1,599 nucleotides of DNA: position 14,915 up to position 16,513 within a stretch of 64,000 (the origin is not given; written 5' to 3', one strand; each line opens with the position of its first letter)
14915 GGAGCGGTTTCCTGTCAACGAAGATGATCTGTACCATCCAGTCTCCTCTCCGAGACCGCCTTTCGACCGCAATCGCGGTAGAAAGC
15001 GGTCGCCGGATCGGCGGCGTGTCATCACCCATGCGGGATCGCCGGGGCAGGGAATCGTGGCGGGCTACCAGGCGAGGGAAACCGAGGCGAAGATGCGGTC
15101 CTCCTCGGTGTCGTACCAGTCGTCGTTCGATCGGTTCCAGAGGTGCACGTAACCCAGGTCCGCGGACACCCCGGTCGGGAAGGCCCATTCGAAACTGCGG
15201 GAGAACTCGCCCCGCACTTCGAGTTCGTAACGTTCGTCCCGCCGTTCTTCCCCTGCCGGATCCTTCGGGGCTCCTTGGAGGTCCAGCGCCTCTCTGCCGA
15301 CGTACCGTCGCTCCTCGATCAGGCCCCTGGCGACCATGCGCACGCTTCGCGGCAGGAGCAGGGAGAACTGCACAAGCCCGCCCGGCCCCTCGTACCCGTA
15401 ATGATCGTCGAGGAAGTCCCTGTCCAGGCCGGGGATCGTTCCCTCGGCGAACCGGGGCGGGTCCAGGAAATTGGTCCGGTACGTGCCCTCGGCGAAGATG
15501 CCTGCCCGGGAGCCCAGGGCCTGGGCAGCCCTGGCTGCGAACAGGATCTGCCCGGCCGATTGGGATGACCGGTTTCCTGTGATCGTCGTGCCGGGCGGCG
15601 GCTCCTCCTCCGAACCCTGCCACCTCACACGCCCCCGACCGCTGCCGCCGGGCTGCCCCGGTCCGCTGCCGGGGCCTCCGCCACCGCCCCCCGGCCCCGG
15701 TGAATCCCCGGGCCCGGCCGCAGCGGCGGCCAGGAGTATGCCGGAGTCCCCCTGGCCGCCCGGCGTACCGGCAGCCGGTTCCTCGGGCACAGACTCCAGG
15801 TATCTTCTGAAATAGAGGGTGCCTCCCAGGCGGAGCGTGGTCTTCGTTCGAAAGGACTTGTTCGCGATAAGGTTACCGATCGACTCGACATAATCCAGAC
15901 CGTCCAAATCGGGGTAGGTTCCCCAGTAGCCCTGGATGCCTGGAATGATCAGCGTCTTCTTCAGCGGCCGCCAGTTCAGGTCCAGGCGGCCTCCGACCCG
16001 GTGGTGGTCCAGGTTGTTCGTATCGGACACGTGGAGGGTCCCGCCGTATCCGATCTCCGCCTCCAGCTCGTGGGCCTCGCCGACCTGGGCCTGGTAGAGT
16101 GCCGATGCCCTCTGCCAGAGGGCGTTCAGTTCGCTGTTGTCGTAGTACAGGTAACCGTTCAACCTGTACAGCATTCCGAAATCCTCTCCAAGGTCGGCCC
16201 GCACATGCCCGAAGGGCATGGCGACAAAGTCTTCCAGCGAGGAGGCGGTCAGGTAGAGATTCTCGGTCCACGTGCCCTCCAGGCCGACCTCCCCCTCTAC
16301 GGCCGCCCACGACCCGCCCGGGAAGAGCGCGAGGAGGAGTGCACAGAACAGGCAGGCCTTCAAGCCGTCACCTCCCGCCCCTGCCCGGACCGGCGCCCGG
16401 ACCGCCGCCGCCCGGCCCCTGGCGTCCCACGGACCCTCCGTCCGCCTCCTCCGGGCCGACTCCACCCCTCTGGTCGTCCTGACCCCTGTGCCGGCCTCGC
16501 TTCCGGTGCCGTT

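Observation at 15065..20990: Self-contained sigma-54 regulon: histidine kinase - NtrC-type activator - consensus -24/-12 promoter - secreted TSP3-like proteins - outer-membrane barrel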

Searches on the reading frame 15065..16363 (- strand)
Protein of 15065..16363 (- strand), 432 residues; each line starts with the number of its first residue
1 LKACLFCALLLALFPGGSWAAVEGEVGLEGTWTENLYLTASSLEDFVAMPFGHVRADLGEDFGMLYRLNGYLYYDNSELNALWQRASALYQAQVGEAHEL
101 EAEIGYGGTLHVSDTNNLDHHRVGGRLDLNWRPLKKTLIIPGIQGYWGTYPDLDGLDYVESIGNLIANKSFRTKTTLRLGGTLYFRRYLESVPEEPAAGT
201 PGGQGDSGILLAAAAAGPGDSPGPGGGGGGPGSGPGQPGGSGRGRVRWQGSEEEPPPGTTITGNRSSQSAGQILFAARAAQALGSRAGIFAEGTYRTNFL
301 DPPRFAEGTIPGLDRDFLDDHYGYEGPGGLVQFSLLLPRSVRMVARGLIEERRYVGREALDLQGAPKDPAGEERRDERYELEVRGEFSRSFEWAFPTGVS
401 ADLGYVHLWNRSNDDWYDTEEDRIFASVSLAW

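Call 5: search_protein_families(library=pfam, proteins=[window:15065-16363:-], max_evalue=0.1)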
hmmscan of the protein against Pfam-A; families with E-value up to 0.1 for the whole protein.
window:15065-16363:- (432 aa): 0 families

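Call 6: search_protein_families(library=ncbifam, proteins=[window:15065-16363:-], max_evalue=0.1)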
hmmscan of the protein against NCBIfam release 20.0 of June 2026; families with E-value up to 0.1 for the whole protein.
window:15065-16363:- (432 aa): 0 families

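Call 7: find_homologous_proteins(query=window:15065-16363:-)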
Query window:15065-16363:- (432 aa): 21 proteins with E <= 0.001 among 8000 candidates.
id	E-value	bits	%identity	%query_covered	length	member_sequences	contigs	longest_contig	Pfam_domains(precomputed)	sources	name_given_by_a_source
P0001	6.0e-294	993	100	100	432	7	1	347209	-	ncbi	-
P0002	2.7e-203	694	69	100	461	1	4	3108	-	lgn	-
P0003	8.6e-197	673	69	100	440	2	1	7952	-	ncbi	-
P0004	7.6e-187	640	63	100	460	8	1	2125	-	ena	-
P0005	9.0e-186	636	64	100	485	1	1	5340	-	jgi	jgi:hypothetical protein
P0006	2.4e-184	632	63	100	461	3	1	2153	-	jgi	jgi:hypothetical protein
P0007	3.8e-181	621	63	100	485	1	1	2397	-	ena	-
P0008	2.2e-177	609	64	96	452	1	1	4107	-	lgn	-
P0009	2.4e-175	602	63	96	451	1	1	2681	-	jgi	jgi:hypothetical protein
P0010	2.0e-170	586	61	100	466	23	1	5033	-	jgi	-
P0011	1.5e-166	573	61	96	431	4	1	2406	-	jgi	-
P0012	7.3e-164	564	60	100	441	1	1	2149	-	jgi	-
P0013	1.8e-162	560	58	100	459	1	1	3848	-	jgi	jgi:hypothetical protein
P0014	7.5e-162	558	58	100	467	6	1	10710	-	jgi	jgi:hypothetical protein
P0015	4.0e-160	552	58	100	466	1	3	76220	-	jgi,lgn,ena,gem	-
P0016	1.8e-158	546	56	100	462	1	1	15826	-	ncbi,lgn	-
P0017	1.4e-152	527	55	100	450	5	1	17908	-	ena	-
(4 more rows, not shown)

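Call 9: find_encoding_contigs(protein=P0001, flank=10000, max_places=3)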
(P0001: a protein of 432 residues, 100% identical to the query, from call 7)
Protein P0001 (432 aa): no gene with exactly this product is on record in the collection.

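Call 12: find_encoding_contigs(protein=P0015, flank=10000, max_places=2)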
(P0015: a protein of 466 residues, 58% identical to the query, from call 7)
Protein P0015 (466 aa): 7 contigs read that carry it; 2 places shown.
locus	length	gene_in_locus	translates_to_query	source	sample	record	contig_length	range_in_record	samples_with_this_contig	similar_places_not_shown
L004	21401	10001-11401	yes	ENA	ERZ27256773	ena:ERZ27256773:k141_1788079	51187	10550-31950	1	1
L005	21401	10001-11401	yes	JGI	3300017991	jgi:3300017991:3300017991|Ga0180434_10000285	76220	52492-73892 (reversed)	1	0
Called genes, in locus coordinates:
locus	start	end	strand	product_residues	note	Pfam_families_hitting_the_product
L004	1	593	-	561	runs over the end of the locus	PF16930:Porin_5 (weak), PF11853:DUF3373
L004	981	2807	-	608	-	PF00989:PAS (weak), PF00989:PAS, PF08448:PAS_4, PF13426:PAS_9, PF00158:Sigma54_activat, PF14532:Sigma54_activ_2, PF25601:AAA_lid_14, PF02954:HTH_8, +3 more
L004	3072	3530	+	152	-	PF00581:Rhodanese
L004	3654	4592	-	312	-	PF01545:Cation_efflux, PF16916:ZT_dimer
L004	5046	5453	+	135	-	-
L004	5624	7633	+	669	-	PF00512:HisKA, PF13581:HATPase_c_2 (weak), PF02518:HATPase_c, PF13589:HATPase_c_3 (weak)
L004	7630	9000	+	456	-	PF00072:Response_reg, PF00158:Sigma54_activat, PF14532:Sigma54_activ_2, PF25601:AAA_lid_14, PF02954:HTH_8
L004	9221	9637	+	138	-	-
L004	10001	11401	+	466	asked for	-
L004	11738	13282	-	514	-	PF12804:NTP_transf_3, PF08668:HDOD, PF01966:HD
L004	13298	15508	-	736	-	PF00989:PAS (weak), PF08448:PAS_4 (weak), PF13426:PAS_9 (weak), PF08447:PAS_3, PF00989:PAS (weak), PF08447:PAS_3, PF07730:HisKA_3, PF02518:HATPase_c, +2 more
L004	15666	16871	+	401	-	PF07690:MFS_1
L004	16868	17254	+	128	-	PF03625:DUF302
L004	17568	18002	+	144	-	PF03061:4HBT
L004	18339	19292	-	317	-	PF14397:ATPgrasp_ST, PF02655:ATP-grasp_3 (faint), PF08443:RimK (faint), PF14398:ATPgrasp_YheCD (faint)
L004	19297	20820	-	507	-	PF14400:Transglut_i_TM, PF14402:7TM_transglut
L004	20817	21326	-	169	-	PF05618:RimB-like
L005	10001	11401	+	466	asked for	-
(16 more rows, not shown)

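Call 14: find_related_loci(query=A1, collection=genome_contigs, flank=8000)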
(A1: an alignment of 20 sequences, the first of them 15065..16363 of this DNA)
Query A1 (432 aa) in genome_contigs; peptide patterns used: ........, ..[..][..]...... (x = any residue, [..] = any of these).
57 stretches matched a pattern; 34 encode a relative of the query (tblastn E <= 1e-3); 34 distinct loci.
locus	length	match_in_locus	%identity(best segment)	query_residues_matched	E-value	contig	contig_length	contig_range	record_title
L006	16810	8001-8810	27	107-432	9e-22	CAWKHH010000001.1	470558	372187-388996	MAG: Ignavibacteriota bacterium isolate MFD05942.bin.1.310 genome assembly, contig: contig_11608, whole genome shotgun s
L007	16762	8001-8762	28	119-432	3e-21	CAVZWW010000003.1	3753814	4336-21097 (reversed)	MAG: uncultured Bacteroidetes bacterium isolate MFD04716.bin.1.116 genome assembly, contig: contig_9349, whole genome sh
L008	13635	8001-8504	33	229-418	6e-20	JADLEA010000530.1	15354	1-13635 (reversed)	MAG: Bacteroidetes bacterium isolate SJ300 c_000001808564, whole genome shotgun sequence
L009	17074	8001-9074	25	18-430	8e-20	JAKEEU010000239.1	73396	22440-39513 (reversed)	MAG: candidate division KSB1 bacterium isolate PMV_1_maxbin.001 PMV_1_maxbin.001.k101_990634, whole genome shotgun seque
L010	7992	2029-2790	25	119-432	4e-17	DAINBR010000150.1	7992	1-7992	MAG TPA_asm: Bacteroidota bacterium isolate CTOTU25581 NODE_5164_length_7992_cov_4.468439, whole genome shotgun sequence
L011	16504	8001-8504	30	240-429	1e-14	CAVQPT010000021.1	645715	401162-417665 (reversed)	MAG: uncultured Bacteroidetes bacterium isolate MFD09964.bin.3.183 genome assembly, contig: contig_9311, whole genome sh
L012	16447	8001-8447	31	272-432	2e-14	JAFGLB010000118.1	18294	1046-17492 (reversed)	MAG: Bacteroidetes bacterium isolate Zod_Metabat.377 k87_5981530, whole genome shotgun sequence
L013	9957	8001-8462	28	269-430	4e-13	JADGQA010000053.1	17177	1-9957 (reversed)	MAG: Bacteroidota bacterium isolate Chersky.3_21 contig-100_1061, whole genome shotgun sequence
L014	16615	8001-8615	25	119-378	6e-13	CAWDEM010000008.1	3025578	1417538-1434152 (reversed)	MAG: Ignavibacteriota bacterium isolate MFD05942.bin.1.74 genome assembly, contig: contig_851, whole genome shotgun sequ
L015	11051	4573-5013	32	264-417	2e-12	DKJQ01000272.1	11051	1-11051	MAG TPA_asm: Ignavibacteria bacterium UBA6688 UBA6688_contig_3460, whole genome shotgun sequence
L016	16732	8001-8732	25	112-430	6e-12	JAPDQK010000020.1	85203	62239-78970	MAG: Candidatus Zhuqueibacter pondensis isolate JZ4_201709_bins_45 JZ-4_201709_bins_45_scaffold_20, whole genome shotgun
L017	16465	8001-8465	31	269-430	2e-11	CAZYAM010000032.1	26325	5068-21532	MAG TPA_asm: uncultured Ignavibacteriaceae bacterium isolate binchicken_co100_492 genome assembly, contig: NODE_2757_len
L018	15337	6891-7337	29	269-424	2e-11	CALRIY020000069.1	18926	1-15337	MAG: Synechococcus sp. UW140 isolate JJ-AX1-329-1-mx-bin491 genome assembly, contig: JJ-MOM7-71-C281, whole genome shotg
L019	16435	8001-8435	29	266-417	9e-11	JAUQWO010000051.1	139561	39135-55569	MAG: Bacteroidota bacterium isolate BIN5 contig_156716, whole genome shotgun sequence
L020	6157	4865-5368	27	246-418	1e-10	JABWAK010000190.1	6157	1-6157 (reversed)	MAG: Bacteroidetes bacterium isolate MAG_2 scaffold_16041, whole genome shotgun sequence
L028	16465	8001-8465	25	269-430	1e-7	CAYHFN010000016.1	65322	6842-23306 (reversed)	MAG TPA_asm: uncultured Chitinophagaceae bacterium isolate ERP119702_co1_35 genome assembly, contig: NODE_336_length_653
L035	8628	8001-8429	26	269-418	2e-5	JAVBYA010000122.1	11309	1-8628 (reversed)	MAG: Bacteroidota bacterium isolate GS21 2789, whole genome shotgun sequence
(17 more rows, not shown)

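Call 22: search_protein_families(library=pfam, proteins=[L007:7632-8765:+, L007:6871-7209:+, L007:7276-7635:+, L007:8822-10876:+], max_evalue=1)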
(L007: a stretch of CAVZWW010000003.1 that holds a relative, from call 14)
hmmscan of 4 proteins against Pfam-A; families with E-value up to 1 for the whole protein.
L007:7632-8765:+ (377 aa): 1 family
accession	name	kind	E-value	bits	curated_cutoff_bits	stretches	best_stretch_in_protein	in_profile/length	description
PF04575.19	SlipAM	-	0.0061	16.6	22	1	271-370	184-281/288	Surface lipoprotein assembly modifier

L007:6871-7209:+ (112 aa): 0 families

L007:7276-7635:+ (119 aa): 0 families

L007:8822-10876:+ (684 aa): 14 families
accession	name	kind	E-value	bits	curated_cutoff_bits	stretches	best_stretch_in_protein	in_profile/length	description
PF02518.31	HATPase_c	-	4.1e-27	95.2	26.4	1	570-673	2-109/111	Histidine kinase-, DNA gyrase B-, and HSP90-like ATPase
PF00512.31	HisKA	-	1e-12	48.4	26.9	1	460-524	2-62/66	His Kinase A (phospho-acceptor) domain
PF08448.16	PAS_4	-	6.8e-08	33.2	23.1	1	342-446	1-110/110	PAS fold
PF13426.13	PAS_9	-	2.3e-07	31.5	27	1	347-443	2-103/103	PAS domain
PF13589.12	HATPase_c_3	-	2.6e-05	24.7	25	1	574-635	3-63/137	Histidine kinase-, DNA gyrase B-, and HSP90-like ATPase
PF00989.32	PAS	-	2.8e-05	24.5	22.6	1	341-433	6-105/113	PAS fold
PF17203.10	sCache_3_2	-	9.9e-05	22.9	28.4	1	200-292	41-134/140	Single cache domain 3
PF10090.15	HPTransfase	-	0.0021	18.2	22.9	1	575-616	33-74/123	Histidine phosphotransferase C-terminal domain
PF24820.1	Diguanyl_cycl_sensor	-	0.0085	16.5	28.1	1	342-379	2-39/109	Diguanylate cyclase-like sensor domain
PF13581.12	HATPase_c_2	-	0.009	16.5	27.4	1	577-656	39-113/127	Histidine kinase-like ATPase domain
PF13188.13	PAS_8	-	0.015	15.6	21.8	1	341-383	6-49/65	PAS domain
PF14501.12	HATPase_c_5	-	0.017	15.5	22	1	574-662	6-93/102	GHKL domain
PF07843.16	DUF1634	-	0.027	15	27.5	1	295-334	3-40/102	Protein of unknown function (DUF1634)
PF12860.13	PAS_7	-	0.041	14.4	27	1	342-376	1-35/115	PAS fold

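Call 23: predict_structure(alignment_id=A1)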
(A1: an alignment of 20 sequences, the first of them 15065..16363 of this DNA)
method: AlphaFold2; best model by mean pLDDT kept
length: 432 residues; sequences in the alignment: 20
mean_pLDDT: 61.7   pTM: 0.53
mean pLDDT of the five models: 61.7, 60.3, 56.2, 55.6, 42.2
residues with pLDDT >= 90: 9; 70-90: 209; 50-70: 81; < 50: 133
segments of 3 or more residues with pLDDT < 50: 1-5, 15-20, 24-49, 193-270, 302-318
pLDDT, mean of each block of 10 residues (from residue 1): 49 48 45 32 40 63 69 56 76 79 81 60 85 84 83 75 81 78 78 38 25 24 20 22 21 23 32 62 77 70 41 45 76 84 88 79 74 82 87 75 87 76 82 72
secondary structure, 60 per line:
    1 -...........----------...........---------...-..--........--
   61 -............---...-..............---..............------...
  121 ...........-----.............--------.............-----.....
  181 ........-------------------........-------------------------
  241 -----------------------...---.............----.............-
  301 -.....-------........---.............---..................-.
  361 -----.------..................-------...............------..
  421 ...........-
elements in order: H2-12 E23-33 E51-58 E62-73 E81-94 E98-111 E118-131 E137-149 E158-170 E176-188 H208-215 E270-282 E287-299 H302-306 H314-321 E325-337 E341-358 E373-390 E398-412 E419-431

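Call 36: search_protein_families(library=pfam, proteins=[L035:5717-6310:-, L028:6228-7004:+, L028:4353-4871:+, L028:4789-5604:+, L004:5046-5453:+], max_evalue=0.1)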
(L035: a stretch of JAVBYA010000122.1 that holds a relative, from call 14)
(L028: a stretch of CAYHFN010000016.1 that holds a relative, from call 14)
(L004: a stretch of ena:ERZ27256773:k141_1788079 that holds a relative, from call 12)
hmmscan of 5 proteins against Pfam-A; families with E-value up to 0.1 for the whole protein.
L035:5717-6310:- (197 aa): 1 family
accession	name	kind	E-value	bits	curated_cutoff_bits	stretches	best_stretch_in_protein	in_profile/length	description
PF09968.15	DUF2202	-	4e-45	154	22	1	59-195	3-138/162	Uncharacterized protein domain (DUF2202)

L028:6228-7004:+ (258 aa): 1 family
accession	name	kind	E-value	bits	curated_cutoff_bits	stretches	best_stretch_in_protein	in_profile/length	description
PF09968.15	DUF2202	-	1.8e-61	207.1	22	1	88-246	2-160/162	Uncharacterized protein domain (DUF2202)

L028:4353-4871:+ (172 aa): 0 families

L028:4789-5604:+ (271 aa): 4 families
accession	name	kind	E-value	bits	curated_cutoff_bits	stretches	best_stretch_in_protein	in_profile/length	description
PF03009.23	GDPD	-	3.4e-25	90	23.6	1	44-260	1-242/244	Glycerophosphoryl diester phosphodiesterase family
PF04851.21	ResIII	-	0.025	14.9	22.5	1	124-193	13-81/164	Type III restriction enzyme, res subunit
PF16387.11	DUF4996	-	0.078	14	33.7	0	244-267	79-102/102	Domain of unknown function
PF03317.18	ELF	-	0.091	13.1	25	0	178-232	47-101/105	ELF protein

L004:5046-5453:+ (135 aa): 0 families

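Call 39: find_related_loci(query=A1, collection=metagenome_contigs, flank=6000)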
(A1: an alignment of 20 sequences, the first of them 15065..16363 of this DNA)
Query A1 (432 aa) in metagenome_contigs; peptide patterns used: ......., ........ (x = any residue, [..] = any of these).
214 stretches matched a pattern; 46 encode a relative of the query (tblastn E <= 1e-3); 46 distinct loci.
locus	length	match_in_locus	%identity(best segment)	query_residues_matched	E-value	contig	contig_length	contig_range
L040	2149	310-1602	60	1-432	1e-170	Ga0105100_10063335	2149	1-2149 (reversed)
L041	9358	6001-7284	64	1-432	1e-157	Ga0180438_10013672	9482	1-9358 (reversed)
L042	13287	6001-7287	58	1-432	7e-154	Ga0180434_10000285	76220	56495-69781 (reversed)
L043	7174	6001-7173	63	1-395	6e-150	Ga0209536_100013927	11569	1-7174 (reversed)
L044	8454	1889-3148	54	13-432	1e-129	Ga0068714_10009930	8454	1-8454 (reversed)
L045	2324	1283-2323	60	1-351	4e-128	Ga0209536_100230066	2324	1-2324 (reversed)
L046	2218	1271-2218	52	13-328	2e-94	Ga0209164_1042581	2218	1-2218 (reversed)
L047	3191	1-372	72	309-432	4e-57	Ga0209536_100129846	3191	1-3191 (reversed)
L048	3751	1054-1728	27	148-432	1e-21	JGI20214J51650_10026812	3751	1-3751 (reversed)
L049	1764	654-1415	26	119-432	1e-21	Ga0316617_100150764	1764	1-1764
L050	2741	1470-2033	32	226-431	5e-20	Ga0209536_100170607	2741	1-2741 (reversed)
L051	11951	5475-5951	34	235-418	2e-18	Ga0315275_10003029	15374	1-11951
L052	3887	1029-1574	30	221-431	2e-18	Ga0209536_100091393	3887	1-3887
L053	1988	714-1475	25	119-432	2e-17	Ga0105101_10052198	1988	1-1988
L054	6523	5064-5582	31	238-432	3e-17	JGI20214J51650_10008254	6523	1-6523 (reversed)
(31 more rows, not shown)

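Call 41: find_encoding_contigs(protein=P0016, flank=8000, max_places=1)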
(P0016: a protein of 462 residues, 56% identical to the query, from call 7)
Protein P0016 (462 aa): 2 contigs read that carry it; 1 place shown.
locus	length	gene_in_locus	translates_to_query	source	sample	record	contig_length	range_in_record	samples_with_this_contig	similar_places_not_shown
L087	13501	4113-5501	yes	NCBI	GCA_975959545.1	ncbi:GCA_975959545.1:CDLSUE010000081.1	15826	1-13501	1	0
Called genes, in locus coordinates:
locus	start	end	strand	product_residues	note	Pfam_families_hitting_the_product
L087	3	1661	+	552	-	?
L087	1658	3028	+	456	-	PF00072:Response_reg, PF07728:AAA_5 (faint), PF00158:Sigma54_activat, PF14532:Sigma54_activ_2, PF25601:AAA_lid_14, PF02954:HTH_8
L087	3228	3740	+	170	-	-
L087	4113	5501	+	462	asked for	-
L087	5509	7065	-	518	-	PF12804:NTP_transf_3, PF08668:HDOD, PF01966:HD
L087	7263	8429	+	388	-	PF07690:MFS_1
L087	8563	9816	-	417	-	PF00072:Response_reg, PF00989:PAS (weak), PF00196:GerE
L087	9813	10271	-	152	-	PF00072:Response_reg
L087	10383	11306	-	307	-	PF00795:CN_hydrolase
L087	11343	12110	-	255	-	PF00753:Lactamase_B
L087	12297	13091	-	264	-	PF00106:adh_short, PF08659:KR, PF13561:adh_short_C2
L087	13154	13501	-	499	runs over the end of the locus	PF00171:Aldedh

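Call 42: find_encoding_contigs(protein=P0017, flank=8000, max_places=1)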
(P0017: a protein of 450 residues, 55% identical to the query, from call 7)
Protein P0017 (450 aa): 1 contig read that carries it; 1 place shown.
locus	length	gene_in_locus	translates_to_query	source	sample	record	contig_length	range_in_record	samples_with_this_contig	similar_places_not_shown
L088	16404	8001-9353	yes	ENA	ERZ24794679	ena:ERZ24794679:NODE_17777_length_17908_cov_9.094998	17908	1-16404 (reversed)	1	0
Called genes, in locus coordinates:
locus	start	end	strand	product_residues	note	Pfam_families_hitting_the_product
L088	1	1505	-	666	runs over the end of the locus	PF00724:Oxidored_FMN, PF13738:Pyr_redox_3 (faint), PF01262:AlaDh_PNT_C (faint), PF07992:Pyr_redox_2, PF00890:FAD_binding_2, PF03486:HI0933_like (weak), PF12831:FAD_oxidored, PF13450:NAD_binding_8, +3 more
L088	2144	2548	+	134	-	-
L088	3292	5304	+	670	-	PF08448:PAS_4 (faint), PF00512:HisKA, PF02518:HATPase_c, PF13589:HATPase_c_3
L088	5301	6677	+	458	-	PF00072:Response_reg, PF00158:Sigma54_activat, PF14532:Sigma54_activ_2, PF07728:AAA_5 (weak), PF25601:AAA_lid_14, PF02954:HTH_8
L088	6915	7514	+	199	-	-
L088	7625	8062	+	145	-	-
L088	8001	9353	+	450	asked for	-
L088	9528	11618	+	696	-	PF00924:MS_channel_2nd, PF21082:MS_channel_3rd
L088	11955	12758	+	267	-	PF00378:ECH_1, PF16113:ECH_2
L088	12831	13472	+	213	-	PF01966:HD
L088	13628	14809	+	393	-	PF00108:Thiolase_N, PF00109:ketoacyl-synt (weak), PF02803:Thiolase_C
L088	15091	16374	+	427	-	PF00108:Thiolase_N (weak), PF00109:ketoacyl-synt (weak), PF00108:Thiolase_N, PF02803:Thiolase_C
